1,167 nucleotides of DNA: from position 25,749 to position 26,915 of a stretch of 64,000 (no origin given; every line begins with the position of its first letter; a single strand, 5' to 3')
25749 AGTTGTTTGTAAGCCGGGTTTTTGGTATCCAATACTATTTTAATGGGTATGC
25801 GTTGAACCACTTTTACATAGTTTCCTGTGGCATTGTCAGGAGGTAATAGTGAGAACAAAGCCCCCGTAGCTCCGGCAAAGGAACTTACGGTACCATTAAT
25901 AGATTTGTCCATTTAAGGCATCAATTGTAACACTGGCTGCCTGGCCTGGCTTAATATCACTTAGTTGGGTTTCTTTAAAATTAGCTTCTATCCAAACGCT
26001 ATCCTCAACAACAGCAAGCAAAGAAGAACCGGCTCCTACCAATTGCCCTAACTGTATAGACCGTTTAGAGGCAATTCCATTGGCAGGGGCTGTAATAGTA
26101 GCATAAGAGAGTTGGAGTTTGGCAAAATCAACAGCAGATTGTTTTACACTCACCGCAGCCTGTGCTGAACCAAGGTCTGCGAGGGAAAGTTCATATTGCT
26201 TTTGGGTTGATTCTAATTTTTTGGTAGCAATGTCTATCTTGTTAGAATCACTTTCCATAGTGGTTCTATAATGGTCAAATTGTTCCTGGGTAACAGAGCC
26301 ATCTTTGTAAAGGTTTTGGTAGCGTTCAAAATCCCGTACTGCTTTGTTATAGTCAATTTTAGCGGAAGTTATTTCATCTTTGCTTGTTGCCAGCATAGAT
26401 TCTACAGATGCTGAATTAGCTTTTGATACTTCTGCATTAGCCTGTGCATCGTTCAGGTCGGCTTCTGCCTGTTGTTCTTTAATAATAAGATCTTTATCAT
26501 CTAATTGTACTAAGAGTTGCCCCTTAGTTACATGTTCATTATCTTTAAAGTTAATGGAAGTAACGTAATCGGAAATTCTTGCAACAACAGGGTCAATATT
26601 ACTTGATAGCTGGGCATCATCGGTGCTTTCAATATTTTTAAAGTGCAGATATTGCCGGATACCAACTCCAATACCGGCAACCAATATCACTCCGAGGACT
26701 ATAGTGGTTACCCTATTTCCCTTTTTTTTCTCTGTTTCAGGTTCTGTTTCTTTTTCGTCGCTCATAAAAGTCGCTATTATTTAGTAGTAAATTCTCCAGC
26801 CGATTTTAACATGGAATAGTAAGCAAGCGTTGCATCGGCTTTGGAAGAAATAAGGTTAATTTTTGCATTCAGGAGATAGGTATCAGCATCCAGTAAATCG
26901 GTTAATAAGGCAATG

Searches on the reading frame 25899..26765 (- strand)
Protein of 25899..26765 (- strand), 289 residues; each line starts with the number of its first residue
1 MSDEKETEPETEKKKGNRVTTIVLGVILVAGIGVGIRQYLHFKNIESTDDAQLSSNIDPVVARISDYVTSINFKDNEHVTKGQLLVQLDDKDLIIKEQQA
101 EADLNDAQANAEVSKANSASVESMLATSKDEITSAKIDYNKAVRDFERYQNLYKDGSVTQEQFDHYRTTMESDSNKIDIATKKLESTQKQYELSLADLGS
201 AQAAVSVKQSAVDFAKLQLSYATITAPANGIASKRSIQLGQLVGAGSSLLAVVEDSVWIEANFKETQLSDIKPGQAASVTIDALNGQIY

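Call 83: search_protein_families(library=pfam, alignment_id=A3, max_evalue=0.00001)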
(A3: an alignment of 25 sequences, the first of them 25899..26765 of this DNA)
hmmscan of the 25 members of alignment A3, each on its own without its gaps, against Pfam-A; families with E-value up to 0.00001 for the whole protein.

A. member 1, window:25899-26765:- (289 aa): 2 families
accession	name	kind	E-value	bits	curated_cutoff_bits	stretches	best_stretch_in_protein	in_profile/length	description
PF16576.10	HlyD_D23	-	1.5e-13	51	30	1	58-287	20-175/214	Barrel-sandwich domain of CusB or HlyD membrane-fusion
PF13437.12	HlyD_3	-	3.3e-12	47.5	22.2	1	223-286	1-66/106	HlyD family secretion protein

B. families by the number of members that match (of 25 scanned): 24 families
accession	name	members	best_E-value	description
PF02233.22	PNTB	2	1.7e-77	NAD(P) transhydrogenase beta subunit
PF14849.12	YidC_periplas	2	7.1e-09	YidC periplasmic domain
PF01262.27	AlaDh_PNT_C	1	1e-66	Alanine dehydrogenase/PNT, C-terminal domain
PF00231.24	ATP-synt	1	3.4e-56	ATP synthase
PF02321.23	OEP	1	2.4e-46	Outer membrane efflux protein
PF01245.26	Ribosomal_L19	1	1e-42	Ribosomal protein L19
PF10502.14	Peptidase_S26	1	5.3e-40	Signal peptidase, peptidase S26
PF02096.25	60KD_IMP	1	1.2e-36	60Kd inner membrane protein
PF02130.23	YbeY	1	2.9e-30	Endoribonuclease YbeY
PF01553.26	Acyltransferase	1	1.9e-26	Acyltransferase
PF13581.12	HATPase_c_2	1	2.7e-26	Histidine kinase-like ATPase domain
PF00691.25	OmpA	1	3.1e-18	OmpA family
PF18936.5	DUF5684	1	1.5e-16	Family of unknown function (DUF5684)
PF16576.10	HlyD_D23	1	1.5e-13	Barrel-sandwich domain of CusB or HlyD membrane-fusion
PF13437.12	HlyD_3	1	3.3e-12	HlyD family secretion protein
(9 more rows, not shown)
